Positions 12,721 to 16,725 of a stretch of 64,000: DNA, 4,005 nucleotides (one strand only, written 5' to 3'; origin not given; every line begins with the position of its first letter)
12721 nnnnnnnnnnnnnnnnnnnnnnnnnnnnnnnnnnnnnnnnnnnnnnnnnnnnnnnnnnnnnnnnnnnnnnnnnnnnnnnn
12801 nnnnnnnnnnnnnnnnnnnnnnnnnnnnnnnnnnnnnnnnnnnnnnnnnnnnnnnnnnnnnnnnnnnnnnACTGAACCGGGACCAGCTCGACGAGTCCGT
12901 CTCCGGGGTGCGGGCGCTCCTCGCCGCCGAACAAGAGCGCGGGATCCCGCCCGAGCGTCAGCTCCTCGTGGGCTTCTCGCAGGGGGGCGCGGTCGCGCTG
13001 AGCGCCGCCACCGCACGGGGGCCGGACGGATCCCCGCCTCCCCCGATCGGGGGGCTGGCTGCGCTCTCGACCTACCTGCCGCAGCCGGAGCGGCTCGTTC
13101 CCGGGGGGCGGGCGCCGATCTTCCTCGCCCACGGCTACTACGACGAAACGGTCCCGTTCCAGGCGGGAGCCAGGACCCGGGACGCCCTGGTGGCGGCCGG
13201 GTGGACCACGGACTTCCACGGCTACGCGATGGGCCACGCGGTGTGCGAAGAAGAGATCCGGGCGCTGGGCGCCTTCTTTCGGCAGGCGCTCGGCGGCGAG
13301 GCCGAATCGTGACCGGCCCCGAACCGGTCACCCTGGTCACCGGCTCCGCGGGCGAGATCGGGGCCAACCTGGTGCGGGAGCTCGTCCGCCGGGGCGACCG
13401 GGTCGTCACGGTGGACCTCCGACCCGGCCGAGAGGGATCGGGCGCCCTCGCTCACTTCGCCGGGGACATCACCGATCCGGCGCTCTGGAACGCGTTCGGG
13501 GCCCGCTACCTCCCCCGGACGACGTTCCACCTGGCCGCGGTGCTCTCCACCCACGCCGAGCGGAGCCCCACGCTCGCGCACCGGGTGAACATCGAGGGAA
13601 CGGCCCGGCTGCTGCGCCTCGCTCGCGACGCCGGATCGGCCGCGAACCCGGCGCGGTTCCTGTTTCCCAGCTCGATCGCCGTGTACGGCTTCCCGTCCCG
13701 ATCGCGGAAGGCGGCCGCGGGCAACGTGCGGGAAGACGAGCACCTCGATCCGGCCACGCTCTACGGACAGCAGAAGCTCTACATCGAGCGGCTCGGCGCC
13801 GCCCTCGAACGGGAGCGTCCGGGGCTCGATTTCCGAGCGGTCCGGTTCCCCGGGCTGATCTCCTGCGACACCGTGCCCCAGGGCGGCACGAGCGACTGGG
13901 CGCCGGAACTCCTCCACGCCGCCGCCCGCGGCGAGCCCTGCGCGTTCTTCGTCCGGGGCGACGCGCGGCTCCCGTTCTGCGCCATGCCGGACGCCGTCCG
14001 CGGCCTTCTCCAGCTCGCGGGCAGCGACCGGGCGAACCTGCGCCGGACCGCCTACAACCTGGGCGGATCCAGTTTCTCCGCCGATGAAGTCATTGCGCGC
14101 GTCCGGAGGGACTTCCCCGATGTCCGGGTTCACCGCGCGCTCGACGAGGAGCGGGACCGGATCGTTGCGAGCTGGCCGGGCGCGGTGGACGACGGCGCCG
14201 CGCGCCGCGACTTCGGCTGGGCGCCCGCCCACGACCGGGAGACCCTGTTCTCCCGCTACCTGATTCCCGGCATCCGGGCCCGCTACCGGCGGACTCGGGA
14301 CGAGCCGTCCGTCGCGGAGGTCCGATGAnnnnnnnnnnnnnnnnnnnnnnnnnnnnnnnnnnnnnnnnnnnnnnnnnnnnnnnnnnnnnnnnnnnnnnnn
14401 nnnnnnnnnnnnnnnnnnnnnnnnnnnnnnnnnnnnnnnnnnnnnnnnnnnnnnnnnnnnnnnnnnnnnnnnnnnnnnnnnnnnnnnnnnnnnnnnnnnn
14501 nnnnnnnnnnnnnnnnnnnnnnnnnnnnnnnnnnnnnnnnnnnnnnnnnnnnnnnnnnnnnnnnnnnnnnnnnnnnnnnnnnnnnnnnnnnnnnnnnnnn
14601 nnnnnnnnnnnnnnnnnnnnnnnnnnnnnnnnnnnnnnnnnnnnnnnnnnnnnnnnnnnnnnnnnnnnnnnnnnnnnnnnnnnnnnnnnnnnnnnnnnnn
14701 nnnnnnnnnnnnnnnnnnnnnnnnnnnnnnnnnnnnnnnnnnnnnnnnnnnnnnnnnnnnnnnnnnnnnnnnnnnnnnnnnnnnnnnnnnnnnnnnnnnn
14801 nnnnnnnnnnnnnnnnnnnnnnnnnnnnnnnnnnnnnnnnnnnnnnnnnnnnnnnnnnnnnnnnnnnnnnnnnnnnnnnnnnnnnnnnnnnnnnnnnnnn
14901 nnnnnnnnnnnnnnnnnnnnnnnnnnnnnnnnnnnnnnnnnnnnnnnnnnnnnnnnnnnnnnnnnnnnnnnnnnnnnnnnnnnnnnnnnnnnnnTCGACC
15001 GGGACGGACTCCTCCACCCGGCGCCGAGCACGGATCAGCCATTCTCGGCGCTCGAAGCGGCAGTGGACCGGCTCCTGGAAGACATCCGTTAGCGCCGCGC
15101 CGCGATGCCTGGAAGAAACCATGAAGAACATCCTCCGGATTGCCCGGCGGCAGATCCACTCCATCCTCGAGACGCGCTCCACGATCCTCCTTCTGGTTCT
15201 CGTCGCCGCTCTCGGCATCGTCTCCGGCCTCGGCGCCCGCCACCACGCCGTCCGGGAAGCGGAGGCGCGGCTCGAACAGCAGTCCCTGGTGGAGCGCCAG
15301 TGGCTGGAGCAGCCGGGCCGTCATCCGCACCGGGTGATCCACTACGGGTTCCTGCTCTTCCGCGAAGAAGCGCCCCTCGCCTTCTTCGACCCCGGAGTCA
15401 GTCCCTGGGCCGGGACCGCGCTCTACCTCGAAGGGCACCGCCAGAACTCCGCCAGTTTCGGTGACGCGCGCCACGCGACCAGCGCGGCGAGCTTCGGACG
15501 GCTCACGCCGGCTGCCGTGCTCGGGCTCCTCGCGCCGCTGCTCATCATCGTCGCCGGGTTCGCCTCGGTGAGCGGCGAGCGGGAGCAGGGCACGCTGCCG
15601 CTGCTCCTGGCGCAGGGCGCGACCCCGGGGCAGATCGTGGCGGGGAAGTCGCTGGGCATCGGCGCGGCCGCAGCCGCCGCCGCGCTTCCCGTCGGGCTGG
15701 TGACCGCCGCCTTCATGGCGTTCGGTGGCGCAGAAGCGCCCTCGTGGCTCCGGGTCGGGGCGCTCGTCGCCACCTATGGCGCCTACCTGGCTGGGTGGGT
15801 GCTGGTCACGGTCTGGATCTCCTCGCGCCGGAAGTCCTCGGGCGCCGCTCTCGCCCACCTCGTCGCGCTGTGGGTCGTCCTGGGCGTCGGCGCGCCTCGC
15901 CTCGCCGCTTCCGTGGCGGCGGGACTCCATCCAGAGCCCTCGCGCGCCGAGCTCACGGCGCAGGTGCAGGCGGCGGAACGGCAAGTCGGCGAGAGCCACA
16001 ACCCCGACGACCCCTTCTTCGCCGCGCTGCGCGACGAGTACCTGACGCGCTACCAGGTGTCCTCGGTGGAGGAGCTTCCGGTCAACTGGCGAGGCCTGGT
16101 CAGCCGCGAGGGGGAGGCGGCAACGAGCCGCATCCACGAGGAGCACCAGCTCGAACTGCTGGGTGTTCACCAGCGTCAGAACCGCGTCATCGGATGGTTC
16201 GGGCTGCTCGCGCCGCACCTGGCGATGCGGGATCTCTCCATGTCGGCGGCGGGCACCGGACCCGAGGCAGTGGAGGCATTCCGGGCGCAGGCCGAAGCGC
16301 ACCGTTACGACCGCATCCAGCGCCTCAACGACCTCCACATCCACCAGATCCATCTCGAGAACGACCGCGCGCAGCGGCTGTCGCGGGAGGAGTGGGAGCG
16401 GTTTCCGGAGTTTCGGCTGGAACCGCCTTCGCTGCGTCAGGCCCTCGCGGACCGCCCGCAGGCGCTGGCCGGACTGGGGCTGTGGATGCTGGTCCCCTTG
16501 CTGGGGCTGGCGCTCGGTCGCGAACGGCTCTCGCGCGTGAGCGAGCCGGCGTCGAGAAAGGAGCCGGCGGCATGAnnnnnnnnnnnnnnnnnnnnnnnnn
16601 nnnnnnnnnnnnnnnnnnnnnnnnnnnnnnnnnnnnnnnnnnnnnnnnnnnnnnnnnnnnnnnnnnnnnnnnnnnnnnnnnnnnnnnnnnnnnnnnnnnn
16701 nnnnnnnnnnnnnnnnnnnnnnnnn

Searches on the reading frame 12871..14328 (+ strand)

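Call 61: search_protein_families(library=pfam, proteins=[window:12871-14328:+], max_evalue=0.001)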
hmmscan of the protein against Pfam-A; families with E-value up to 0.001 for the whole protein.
window:12871-14328:+ (485 aa): 5 families
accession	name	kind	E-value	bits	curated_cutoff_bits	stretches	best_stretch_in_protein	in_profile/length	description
PF01370.27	Epimerase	-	6.1e-31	108.1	20.9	1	155-398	2-240/240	NAD dependent epimerase/dehydratase family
PF16363.11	GDP_Man_Dehyd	-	2e-16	60.8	27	1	155-314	1-169/332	GDP-mannose 4,6 dehydratase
PF04321.23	RmlD_sub_bind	-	7e-09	35.6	27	1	155-307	4-134/287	RmlD substrate binding domain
PF01073.25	3Beta_HSD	-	1.1e-06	28.4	22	1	155-306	1-154/280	3-beta hydroxysteroid dehydrogenase/isomerase family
PF07993.18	NAD_binding_4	-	1.4e-05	24.8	20.1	0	219-336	93-213/258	Male sterility protein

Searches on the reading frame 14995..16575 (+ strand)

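Call 61: search_protein_families(library=pfam, proteins=[window:14995-16575:+], max_evalue=0.001)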
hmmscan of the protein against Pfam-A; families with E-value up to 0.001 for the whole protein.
window:14995-16575:+ (526 aa): 2 families
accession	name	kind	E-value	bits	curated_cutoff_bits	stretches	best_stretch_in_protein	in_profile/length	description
PF12040.14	DUF3526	-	3.3e-32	112.6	25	1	327-474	4-142/144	Domain of unknown function (DUF3526)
PF12679.13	ABC2_membrane_2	-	6.9e-20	71.9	27.2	1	49-310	3-209/283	ABC-2 family transporter protein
